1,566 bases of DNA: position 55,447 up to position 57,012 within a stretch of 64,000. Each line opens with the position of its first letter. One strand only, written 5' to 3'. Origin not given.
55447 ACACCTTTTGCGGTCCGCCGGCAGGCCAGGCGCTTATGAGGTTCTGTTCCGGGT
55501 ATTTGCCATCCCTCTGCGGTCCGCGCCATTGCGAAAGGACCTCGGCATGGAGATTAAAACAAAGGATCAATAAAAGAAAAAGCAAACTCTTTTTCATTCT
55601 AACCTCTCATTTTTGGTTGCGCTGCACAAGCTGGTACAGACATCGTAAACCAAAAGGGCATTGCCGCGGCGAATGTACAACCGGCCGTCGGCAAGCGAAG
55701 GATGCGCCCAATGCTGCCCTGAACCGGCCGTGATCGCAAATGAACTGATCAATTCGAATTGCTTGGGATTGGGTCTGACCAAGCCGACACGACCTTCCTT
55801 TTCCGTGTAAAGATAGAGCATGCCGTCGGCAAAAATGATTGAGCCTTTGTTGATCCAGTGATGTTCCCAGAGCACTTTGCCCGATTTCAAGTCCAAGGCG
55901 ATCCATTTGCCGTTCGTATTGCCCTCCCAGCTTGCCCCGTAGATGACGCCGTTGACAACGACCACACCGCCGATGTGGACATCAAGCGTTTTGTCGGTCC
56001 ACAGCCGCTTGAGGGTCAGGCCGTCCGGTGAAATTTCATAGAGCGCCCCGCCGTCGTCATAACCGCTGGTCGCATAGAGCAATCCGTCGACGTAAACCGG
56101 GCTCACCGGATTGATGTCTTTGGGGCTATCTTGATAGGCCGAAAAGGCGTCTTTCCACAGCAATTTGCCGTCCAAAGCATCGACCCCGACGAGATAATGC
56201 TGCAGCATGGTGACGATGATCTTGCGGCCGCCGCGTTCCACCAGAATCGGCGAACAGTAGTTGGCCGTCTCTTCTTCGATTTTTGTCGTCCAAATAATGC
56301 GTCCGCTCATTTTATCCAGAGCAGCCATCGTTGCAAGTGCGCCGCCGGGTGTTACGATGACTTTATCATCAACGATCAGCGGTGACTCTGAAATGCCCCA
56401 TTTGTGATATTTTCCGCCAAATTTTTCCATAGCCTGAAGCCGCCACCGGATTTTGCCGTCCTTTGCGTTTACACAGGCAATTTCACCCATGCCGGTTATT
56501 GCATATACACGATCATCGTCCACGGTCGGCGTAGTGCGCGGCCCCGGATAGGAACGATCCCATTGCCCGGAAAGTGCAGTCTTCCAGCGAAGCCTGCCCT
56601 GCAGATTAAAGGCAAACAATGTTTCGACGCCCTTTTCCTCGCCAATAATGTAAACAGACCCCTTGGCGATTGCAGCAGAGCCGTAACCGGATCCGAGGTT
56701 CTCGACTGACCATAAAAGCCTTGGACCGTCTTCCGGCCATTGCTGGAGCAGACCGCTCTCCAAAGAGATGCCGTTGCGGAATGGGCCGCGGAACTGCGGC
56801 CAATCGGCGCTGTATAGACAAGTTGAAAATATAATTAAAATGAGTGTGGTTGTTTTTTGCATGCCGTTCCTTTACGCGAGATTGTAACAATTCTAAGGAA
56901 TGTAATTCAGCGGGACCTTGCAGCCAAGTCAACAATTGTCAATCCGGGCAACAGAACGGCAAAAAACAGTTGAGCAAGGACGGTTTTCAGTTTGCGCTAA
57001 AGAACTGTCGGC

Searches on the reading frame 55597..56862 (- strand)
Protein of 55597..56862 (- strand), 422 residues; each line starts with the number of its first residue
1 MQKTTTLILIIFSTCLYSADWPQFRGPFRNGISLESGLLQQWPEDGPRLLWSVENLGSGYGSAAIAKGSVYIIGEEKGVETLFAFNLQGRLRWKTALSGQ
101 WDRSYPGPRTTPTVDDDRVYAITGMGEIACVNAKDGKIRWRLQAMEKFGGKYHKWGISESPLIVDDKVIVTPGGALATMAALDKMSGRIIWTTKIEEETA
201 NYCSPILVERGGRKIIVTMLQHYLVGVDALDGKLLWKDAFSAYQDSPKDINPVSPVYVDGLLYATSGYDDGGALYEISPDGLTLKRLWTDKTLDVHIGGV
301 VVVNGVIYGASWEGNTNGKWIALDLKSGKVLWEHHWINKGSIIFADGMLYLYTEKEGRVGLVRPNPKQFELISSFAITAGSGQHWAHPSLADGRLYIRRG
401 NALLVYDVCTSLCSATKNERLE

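Call 51: search_protein_families(library=pfam, proteins=[window:55597-56862:-], max_evalue=0.00001)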
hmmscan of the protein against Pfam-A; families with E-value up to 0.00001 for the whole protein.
window:55597-56862:- (422 aa): 3 families
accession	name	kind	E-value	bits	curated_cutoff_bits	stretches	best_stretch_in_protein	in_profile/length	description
PF13360.13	PQQ_2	-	1.6e-28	100.4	27.6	1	110-333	27-232/233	Outer membrane protein assembly factor BamB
PF13570.13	Beta-prop_ACSF4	-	3.5e-13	50.1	133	1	82-240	115-253/329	Beta-alanine-activating enzyme, beta-propeller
PF01011.28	PQQ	-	5.8e-09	35.6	26.7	0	108-146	49-87/595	Glucose/ethanol/alcohol dehydrogenase, beta-propeller domain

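Call 68: search_solved_structures(query=window:55597-56862:-, max_evalue=0.001)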
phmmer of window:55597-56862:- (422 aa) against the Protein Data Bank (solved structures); distinct sequences matched with E-value up to 0.001: 21.
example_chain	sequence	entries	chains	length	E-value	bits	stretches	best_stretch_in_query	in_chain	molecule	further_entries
8orr_AAA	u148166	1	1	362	1.9e-11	46.4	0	300-357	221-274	Outer membrane protein assembly factor BamB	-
5ljo_B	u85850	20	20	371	3.5e-11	45.6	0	93-198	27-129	Outer membrane protein assembly factor BamB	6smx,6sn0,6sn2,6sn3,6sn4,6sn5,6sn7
8spr_B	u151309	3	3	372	3.5e-11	45.6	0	93-198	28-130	Outer membrane protein assembly factor BamB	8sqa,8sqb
28jl_B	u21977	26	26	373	3.6e-11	45.6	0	93-198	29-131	Outer membrane protein assembly factor BamB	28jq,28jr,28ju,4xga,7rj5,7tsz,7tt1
3q54_A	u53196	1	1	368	3.8e-11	45.5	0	93-198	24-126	Outer membrane assembly lipoprotein YfgL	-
3q7m_A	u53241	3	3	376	4e-11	45.4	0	93-198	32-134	Lipoprotein yfgL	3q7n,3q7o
3prw_A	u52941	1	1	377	4e-11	45.4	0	93-198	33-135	Lipoprotein yfgL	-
7nri_B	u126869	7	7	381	4.7e-11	45.2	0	93-198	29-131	Outer membrane protein assembly factor BamB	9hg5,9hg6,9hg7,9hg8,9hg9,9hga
3p1l_A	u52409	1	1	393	4.7e-11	45.2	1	93-356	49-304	Lipoprotein yfgL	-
5d0o_B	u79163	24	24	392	4.8e-11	45.1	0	93-198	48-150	Outer membrane protein assembly factor BamB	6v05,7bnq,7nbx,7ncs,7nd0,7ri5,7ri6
8adg_B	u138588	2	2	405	5.7e-11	44.9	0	93-198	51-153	Outer membrane protein assembly factor BamB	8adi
5ayw_B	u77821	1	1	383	5.7e-11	44.9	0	93-198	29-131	Outer membrane protein assembly factor BamB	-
2yh3_A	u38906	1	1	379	5.8e-11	44.9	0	93-198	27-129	LIPOPROTEIN YFGL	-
6lyq_B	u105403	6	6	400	7.6e-11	44.5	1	93-356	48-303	Outer membrane protein assembly factor BamB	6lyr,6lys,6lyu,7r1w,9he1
4pk1_A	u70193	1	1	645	8.1e-10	41.1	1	57-356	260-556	Chimera protein of Outer membrane protein assembly factors BamA and BamB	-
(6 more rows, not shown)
